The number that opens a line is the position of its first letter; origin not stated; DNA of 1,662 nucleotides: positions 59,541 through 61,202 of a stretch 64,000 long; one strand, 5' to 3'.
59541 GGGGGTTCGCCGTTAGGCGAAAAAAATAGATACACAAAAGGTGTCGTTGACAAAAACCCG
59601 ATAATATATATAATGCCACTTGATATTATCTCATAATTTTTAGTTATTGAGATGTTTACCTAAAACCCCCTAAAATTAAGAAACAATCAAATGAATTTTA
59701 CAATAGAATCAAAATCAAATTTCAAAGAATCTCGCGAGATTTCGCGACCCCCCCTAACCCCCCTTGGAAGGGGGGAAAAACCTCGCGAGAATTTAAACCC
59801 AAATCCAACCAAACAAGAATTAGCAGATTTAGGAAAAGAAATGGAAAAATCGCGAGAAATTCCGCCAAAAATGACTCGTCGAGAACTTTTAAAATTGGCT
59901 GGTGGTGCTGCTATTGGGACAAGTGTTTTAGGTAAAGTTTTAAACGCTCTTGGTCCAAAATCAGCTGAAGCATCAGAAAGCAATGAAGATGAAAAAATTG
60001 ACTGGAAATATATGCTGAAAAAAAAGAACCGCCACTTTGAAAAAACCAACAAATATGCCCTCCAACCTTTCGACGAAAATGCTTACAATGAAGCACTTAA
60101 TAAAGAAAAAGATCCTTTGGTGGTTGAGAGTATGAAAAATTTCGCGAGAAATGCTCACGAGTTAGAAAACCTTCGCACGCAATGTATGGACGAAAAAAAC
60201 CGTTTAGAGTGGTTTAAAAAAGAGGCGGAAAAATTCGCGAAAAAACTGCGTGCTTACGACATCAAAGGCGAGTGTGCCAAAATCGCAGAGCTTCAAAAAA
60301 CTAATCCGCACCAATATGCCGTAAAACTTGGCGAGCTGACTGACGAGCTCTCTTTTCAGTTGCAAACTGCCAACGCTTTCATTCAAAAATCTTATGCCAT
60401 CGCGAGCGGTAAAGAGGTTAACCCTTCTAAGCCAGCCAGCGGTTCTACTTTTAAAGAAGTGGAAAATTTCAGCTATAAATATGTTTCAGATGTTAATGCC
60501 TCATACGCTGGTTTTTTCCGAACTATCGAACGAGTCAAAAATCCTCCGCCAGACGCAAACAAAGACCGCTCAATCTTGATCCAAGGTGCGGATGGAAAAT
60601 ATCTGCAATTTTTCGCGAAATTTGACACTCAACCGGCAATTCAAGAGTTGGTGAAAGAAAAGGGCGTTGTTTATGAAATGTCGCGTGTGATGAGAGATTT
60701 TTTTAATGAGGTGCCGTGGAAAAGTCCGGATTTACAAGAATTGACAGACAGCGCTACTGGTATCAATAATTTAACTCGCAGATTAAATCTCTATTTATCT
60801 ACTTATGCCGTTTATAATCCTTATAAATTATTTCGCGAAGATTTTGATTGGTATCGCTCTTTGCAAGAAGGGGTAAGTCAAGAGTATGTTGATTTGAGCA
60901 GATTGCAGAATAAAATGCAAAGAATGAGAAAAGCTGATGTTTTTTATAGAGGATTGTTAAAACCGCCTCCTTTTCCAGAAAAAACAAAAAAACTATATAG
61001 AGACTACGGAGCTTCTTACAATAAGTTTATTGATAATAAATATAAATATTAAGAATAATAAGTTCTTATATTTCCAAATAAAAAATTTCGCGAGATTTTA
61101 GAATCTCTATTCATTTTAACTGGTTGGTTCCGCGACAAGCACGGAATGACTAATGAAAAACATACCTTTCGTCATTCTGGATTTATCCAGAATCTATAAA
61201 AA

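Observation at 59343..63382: Local cluster of 17 TCGCGA palindromes (extended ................) across two unknown exported-protein genes and their control regions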

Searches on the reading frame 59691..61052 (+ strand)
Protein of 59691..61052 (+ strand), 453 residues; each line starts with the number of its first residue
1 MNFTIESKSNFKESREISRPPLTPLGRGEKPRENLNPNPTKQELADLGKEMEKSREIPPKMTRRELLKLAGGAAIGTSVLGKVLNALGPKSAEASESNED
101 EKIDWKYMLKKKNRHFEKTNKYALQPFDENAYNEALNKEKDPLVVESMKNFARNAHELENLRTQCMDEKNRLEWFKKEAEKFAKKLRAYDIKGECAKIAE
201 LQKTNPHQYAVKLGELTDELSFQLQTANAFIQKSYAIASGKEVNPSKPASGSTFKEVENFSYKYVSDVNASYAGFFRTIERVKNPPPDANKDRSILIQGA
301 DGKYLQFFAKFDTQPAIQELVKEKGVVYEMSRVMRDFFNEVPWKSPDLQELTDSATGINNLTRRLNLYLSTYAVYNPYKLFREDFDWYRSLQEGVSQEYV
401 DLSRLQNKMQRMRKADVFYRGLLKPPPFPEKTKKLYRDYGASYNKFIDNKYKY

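Call 9: search_protein_families(library=pfam, proteins=[window:59691-61052:+], max_evalue=0.01)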
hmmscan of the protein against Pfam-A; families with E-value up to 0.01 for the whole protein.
window:59691-61052:+ (453 aa): 0 families

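Call 10: find_encoding_contigs(protein=window:59691-61052:+, flank=10000, max_places=6)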
Protein window:59691-61052:+ (453 aa): no gene with exactly this product is on record in the collection.

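Call 11: find_encoding_contigs(protein=window:59841-61052:+, flank=10000, max_places=6)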
Protein window:59841-61052:+ (403 aa): no gene with exactly this product is on record in the collection.

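Call 13: find_homologous_proteins(query=window:59841-61052:+)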
Query window:59841-61052:+ (403 aa): 2 proteins with E <= 0.001 among 4229 candidates.
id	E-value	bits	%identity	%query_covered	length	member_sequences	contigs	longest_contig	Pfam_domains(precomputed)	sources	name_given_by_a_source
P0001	5.8e-234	794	90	97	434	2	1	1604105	-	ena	-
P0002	1.9e-181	621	71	100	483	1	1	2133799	-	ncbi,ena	-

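Call 14: find_encoding_contigs(protein=P0001, flank=10000)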
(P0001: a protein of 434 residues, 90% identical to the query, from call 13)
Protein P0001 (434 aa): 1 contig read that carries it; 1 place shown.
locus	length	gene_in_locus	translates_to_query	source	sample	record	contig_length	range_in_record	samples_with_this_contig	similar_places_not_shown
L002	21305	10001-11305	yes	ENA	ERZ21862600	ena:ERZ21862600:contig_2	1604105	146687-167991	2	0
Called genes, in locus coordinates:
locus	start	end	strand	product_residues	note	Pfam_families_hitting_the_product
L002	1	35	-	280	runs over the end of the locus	PF00912:Transgly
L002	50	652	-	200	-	PF01300:Sua5_yciO_yrdC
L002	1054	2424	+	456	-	PF01262:AlaDh_PNT_C (faint), PF02254:TrkA_N, PF02558:ApbA (faint), PF02737:3HCDH_N (faint), PF02080:TrkA_C, PF01488:Shikimate_DH (weak), PF02254:TrkA_N, PF02080:TrkA_C, +6 more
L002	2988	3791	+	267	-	PF01791:DeoC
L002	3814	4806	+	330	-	PF01959:DHQS, PF26558:DHQS_2nd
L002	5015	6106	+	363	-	PF01817:CM_2, PF00800:PDT, PF01842:ACT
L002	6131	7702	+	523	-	PF03023:MurJ, PF01554:MatE, PF13440:Polysacc_synt_3 (weak)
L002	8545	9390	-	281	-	PF00665:rve, PF13683:rve_3, PF13333:rve_2 (weak)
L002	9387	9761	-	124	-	PF01710:HTH_Tnp_IS630 (weak)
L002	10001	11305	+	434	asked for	-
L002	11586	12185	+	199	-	-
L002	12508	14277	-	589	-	-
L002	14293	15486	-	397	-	PF13181:TPR_8 (faint), PF07719:TPR_2 (faint), PF13428:TPR_14 (faint), PF24885:TPR_NPHP3, PF00515:TPR_1 (weak), PF13374:TPR_10 (weak), PF13424:TPR_12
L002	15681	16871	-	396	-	PF00037:Fer4 (faint), PF13183:Fer4_8, PF13237:Fer4_10 (faint), PF12838:Fer4_7 (weak), PF13484:Fer4_16 (weak), PF13534:Fer4_17, PF02754:CCG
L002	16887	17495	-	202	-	PF02163:Peptidase_M50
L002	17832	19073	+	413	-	PF00994:MoCF_biosynth, PF18146:CinA_KH (faint), PF02464:CinA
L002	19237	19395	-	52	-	-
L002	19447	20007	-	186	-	PF04350:PilO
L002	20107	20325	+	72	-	-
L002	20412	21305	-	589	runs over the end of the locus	PF13570:Beta-prop_ACSF4 (faint), PF05567:T4P_PilY1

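Call 15: find_encoding_contigs(protein=P0002, flank=10000)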
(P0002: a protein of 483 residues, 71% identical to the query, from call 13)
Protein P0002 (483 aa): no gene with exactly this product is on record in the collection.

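Call 18: find_related_loci(query=A1, collection=genome_contigs, flank=10000)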
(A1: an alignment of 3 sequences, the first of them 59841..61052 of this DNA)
Query A1 (403 aa) in genome_contigs; peptide patterns used: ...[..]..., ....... (x = any residue, [..] = any of these).
213 stretches matched a pattern, but none encodes a relative of the query by tblastn (E <= 1e-3).

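Call 19: list_cluster_members(proteins=[P0002, P0001])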
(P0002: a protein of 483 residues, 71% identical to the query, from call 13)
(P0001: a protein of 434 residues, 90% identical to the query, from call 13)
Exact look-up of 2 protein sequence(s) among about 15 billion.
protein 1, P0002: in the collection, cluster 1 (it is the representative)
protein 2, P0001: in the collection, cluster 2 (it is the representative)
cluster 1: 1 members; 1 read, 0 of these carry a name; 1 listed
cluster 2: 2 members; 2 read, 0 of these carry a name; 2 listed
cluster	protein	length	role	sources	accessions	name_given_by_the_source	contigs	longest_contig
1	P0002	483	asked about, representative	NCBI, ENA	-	-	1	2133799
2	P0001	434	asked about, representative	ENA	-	-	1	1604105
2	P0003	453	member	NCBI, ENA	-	-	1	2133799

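Call 20: find_encoding_contigs(protein=P0003, flank=10000)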
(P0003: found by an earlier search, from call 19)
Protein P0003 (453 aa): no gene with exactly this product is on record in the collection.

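Call 39: find_related_loci(query=A1, collection=viral_contigs, flank=10000)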
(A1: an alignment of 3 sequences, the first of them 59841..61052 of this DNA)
Query A1 (403 aa) in viral_contigs; peptide patterns used: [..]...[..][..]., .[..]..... (x = any residue, [..] = any of these).
382 stretches matched a pattern, but none encodes a relative of the query by tblastn (E <= 1e-3).

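Call 40: search_protein_representatives(protein=window:59841-61052:+)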
Query: 403 residues. Proteins with E-value up to 0.001 (for the whole library): 2; up to 1e-10: 1; up to 1e-30: 1. The best 2 are listed.
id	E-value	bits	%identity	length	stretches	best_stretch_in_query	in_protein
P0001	1.8e-234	794.1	90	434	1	11-403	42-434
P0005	9.9e-04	34.6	26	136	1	272-403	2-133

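Call 50: predict_structure(alignment_id=A1)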
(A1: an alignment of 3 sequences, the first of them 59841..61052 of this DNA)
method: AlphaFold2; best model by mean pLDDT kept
length: 403 residues; sequences in the alignment: 3
mean_pLDDT: 40.6   pTM: 0.32
mean pLDDT of the five models: 40.6, 40.5, 37.1, 34.1, 33.9
residues with pLDDT >= 90: 0; 70-90: 23; 50-70: 82; < 50: 298
segments of 3 or more residues with pLDDT < 50: 1-76, 110-116, 183-275, 294-403
pLDDT, mean of each block of 10 residues (from residue 1): 31 40 30 29 25 32 29 46 73 59 50 48 55 66 74 67 57 51 45 32 30 26 29 31 28 31 38 47 53 45 36 31 30 34 30 31 31 34 39 34 27
secondary structure, 60 per line:
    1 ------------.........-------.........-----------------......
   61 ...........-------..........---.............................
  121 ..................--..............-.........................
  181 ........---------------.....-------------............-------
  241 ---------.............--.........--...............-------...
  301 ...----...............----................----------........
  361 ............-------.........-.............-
elements in order: H13-21 H29-37 H55-71 H79-88 H92-138 H141-154 H156-188 H204-208 H222-233 H250-262 H265-273 H276-290 H298-303 H308-322 H327-342 H353-372 H380-388 H390-402

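Call 62: find_encoding_contigs(protein=P0005, flank=10000)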
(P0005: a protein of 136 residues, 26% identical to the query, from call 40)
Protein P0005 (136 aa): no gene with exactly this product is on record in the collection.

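Call 84: search_protein_families(library=ncbifam, proteins=[window:59691-61052:+, P0002], max_evalue=0.01)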
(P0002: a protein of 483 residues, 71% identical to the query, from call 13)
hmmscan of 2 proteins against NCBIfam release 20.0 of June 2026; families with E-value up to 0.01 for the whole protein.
window:59691-61052:+ (453 aa): 0 families

P0002 (483 aa): 0 families

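Call 85: search_protein_families(library=phrogs, proteins=[window:59691-61052:+, P0002], max_evalue=0.01)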
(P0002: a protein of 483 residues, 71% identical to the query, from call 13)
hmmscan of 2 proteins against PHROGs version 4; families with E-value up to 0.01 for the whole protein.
window:59691-61052:+ (453 aa): 0 families

P0002 (483 aa): 0 families
